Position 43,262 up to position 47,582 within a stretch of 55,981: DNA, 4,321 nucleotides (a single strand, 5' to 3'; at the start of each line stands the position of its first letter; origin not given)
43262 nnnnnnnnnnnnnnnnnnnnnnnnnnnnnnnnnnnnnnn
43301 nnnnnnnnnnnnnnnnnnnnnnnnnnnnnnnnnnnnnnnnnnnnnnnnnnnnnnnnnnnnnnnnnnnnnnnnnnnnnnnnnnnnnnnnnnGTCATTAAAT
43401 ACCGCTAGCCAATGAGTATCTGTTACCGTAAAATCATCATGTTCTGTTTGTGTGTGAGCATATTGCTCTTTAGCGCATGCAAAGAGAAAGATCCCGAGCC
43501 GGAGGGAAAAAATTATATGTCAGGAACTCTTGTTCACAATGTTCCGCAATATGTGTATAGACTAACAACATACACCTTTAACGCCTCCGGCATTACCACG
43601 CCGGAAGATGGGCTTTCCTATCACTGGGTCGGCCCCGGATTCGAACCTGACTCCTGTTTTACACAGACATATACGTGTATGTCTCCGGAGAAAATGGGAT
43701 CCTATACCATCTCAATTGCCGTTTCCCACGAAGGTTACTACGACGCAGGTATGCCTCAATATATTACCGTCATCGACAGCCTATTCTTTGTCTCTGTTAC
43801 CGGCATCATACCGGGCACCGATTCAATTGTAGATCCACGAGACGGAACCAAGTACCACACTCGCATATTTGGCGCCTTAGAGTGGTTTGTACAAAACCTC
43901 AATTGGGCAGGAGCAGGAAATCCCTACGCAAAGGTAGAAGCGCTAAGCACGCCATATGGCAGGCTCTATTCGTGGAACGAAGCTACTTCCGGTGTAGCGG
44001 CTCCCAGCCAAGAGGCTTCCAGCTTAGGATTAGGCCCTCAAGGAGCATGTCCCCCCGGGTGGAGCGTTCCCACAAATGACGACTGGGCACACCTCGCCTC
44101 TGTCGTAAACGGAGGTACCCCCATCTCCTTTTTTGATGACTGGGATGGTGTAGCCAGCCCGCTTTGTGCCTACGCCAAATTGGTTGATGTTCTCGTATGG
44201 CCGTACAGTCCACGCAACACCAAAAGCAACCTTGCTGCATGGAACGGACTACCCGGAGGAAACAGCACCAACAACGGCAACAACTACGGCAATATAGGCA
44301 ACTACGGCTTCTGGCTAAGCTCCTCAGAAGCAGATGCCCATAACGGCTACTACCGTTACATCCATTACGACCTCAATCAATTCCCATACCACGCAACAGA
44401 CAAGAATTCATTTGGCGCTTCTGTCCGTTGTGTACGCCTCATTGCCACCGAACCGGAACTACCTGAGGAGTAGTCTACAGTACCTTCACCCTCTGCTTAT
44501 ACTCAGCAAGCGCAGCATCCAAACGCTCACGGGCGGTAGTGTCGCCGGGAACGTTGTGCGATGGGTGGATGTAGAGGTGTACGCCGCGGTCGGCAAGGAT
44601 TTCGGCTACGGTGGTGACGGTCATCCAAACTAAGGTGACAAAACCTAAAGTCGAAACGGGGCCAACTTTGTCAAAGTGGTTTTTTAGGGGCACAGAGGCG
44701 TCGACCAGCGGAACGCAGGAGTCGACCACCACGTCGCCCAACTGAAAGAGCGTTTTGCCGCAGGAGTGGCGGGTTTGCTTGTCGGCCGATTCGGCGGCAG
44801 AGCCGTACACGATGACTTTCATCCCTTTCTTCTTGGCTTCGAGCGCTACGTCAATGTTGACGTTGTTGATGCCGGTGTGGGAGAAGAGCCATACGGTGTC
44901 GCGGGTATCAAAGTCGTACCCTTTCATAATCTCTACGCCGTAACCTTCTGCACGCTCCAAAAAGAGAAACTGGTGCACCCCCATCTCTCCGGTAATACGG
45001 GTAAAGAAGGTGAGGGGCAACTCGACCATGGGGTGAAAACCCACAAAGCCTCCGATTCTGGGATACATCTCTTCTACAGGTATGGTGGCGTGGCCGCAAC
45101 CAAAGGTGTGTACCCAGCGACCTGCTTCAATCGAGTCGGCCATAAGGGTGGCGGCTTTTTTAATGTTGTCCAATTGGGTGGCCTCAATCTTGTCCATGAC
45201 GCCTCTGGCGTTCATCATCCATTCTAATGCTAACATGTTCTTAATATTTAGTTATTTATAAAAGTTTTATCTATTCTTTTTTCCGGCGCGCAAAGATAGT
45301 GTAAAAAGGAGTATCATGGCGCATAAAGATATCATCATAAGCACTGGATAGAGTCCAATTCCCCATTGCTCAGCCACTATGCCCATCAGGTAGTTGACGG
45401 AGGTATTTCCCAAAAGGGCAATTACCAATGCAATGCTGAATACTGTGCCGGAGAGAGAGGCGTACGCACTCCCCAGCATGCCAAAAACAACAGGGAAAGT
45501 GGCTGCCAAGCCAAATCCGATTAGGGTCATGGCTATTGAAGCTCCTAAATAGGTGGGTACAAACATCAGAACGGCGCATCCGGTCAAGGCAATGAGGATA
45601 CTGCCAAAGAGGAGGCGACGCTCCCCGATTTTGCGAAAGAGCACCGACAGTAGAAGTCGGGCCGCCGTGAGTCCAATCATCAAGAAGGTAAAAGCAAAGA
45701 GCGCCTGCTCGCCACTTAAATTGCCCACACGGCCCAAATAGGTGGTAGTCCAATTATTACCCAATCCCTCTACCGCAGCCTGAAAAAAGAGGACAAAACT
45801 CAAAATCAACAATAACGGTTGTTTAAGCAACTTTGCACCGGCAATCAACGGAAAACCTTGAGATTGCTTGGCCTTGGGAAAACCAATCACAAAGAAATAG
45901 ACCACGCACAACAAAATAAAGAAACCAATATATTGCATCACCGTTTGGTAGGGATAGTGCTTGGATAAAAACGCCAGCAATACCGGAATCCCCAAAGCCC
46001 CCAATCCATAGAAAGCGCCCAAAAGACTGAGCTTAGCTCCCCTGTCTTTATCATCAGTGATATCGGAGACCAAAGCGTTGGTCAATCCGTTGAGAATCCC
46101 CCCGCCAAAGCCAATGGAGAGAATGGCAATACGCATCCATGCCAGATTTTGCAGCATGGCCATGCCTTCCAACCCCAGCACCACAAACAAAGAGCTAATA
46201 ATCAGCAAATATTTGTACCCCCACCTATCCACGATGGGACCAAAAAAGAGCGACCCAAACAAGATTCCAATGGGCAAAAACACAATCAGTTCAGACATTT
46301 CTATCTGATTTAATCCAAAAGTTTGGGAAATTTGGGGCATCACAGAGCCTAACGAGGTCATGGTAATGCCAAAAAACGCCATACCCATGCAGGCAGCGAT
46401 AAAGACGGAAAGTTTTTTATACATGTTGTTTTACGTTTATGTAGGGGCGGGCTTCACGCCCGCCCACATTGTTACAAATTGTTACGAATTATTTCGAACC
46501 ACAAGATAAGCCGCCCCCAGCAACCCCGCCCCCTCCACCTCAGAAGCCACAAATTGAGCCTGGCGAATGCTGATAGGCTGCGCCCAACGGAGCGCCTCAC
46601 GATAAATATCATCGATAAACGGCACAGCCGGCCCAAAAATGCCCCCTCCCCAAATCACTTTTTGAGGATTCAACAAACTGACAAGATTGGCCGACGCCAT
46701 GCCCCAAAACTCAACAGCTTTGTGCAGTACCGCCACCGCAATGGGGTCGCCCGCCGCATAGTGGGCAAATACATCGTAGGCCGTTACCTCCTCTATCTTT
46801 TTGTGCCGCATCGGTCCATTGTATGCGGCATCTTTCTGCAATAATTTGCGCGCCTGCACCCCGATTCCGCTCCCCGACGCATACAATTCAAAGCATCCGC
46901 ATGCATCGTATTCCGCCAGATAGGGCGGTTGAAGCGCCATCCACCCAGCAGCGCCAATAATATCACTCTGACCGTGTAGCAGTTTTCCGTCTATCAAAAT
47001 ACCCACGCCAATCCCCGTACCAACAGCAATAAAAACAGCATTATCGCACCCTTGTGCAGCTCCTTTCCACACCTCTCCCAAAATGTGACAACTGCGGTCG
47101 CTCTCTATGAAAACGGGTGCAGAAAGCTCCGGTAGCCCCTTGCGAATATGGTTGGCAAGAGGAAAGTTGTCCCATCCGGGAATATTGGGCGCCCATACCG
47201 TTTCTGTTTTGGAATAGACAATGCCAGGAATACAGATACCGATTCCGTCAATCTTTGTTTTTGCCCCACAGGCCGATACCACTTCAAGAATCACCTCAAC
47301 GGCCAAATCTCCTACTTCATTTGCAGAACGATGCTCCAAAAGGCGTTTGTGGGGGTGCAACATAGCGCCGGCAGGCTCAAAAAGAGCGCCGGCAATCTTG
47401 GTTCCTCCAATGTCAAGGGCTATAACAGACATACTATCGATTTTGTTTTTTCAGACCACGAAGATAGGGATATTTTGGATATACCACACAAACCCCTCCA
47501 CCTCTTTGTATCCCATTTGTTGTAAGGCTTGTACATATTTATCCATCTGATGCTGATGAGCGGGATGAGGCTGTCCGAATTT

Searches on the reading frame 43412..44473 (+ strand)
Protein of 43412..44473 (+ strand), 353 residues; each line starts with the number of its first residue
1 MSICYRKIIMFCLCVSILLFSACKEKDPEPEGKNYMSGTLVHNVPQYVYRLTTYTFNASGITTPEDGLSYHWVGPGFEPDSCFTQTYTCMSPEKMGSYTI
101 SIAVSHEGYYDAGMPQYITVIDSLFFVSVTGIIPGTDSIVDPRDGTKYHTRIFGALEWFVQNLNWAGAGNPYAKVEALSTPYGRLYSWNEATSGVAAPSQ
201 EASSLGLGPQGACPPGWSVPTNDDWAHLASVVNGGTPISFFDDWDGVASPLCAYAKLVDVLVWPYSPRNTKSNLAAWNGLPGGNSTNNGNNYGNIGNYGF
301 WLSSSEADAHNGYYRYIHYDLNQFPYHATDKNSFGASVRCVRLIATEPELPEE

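Call 52: search_protein_families(library=ncbifam, proteins=[window:43412-44473:+], max_evalue=1e-10)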
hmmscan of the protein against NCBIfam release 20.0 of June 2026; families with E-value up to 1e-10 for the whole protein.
window:43412-44473:+ (353 aa): 1 family
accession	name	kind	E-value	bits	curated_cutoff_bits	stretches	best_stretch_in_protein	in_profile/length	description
TIGR02145.1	Fib_succ_major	domain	1e-24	88.2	41.65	1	138-342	1-175/176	FISUMP domain-containing protein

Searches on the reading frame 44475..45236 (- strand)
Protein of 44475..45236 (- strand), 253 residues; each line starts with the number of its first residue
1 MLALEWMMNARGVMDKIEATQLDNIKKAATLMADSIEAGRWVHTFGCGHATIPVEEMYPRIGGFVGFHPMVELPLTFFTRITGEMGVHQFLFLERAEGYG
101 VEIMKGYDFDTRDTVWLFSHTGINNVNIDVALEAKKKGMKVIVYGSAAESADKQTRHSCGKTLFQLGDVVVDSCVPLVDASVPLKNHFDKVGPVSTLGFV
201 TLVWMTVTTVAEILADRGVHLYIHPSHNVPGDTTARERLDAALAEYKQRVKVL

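Call 52: search_protein_families(library=ncbifam, proteins=[window:44475-45236:-], max_evalue=1e-10)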
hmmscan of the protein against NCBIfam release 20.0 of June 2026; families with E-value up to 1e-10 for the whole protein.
window:44475-45236:- (253 aa): 1 family
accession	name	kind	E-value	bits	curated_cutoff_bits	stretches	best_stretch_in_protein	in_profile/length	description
NF002805.0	PRK02947.1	subfamily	7.3e-65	218.5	135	1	3-251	4-244/247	sugar isomerase domain-containing protein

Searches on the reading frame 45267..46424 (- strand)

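Call 52: search_protein_families(library=ncbifam, proteins=[window:45267-46424:-], max_evalue=1e-10)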
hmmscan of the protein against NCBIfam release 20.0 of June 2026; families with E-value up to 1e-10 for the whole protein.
window:45267-46424:- (385 aa): 3 families
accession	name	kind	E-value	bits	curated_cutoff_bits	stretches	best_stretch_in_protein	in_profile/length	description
NF002982.0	PRK03699.1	equivalog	8.5e-20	71.2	221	1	3-189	5-192/395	MFS transporter TsgA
TIGR00895.1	2A0115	subfamily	3.5e-13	49.2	418.55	1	5-177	16-187/398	aromatic acid/H+ symport family MFS transporter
TIGR00880.1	2_A_01_02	superfamily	1.9e-11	44.2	131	0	50-177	7-134/141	multidrug resistance protein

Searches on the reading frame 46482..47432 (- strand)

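Call 52: search_protein_families(library=ncbifam, proteins=[window:46482-47432:-], max_evalue=1e-10)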
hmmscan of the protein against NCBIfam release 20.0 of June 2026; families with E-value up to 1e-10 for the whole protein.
window:46482-47432:- (316 aa): 11 families
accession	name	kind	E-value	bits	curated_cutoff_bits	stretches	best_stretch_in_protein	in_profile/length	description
TIGR00744.1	ROK_glcA_fam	subfamily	1.2e-43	149.6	260.35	1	4-312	1-309/318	ROK family glucokinase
NF042998.1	bglucokin_BglK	equivalog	8.5e-30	104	550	1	1-311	1-285/291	beta-glucoside kinase BglK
NF047937.1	TransRegNagC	equivalog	1.9e-27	96.5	650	1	3-267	81-339/399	DNA-binding transcriptional regulator NagC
NF003461.0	PRK05082.1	subfamily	1.5e-26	93.4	283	1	1-312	1-287/291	N-acetylmannosamine kinase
NF009835.0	PRK13310.1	equivalog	6.9e-26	91.3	380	1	5-311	4-300/303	N-acetylglucosamine kinase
NF047821.1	NactlManKinNanK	equivalog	1.6e-22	80.4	450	1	1-310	1-285/288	N-acetylmannosamine kinase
NF049930.1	TransRegMlc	equivalog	5.5e-20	72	530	1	6-311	90-389/405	sugar metabolism global transcriptional regulator Mlc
NF007251.0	PRK09698.1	equivalog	3.6e-19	69.1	253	1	3-312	8-297/304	allose kinase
NF009836.0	PRK13311.1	equivalog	2.1e-17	63.2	551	1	5-255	4-245/256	N-acetyl-D-glucosamine kinase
NF007108.0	PRK09557.1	equivalog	7.8e-17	61.5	443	1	4-266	4-256/303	fructokinase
NF045551.1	GK_Pyrobac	equivalog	6.2e-13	48.7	500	1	5-312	4-281/294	ATP-dependent glucokinase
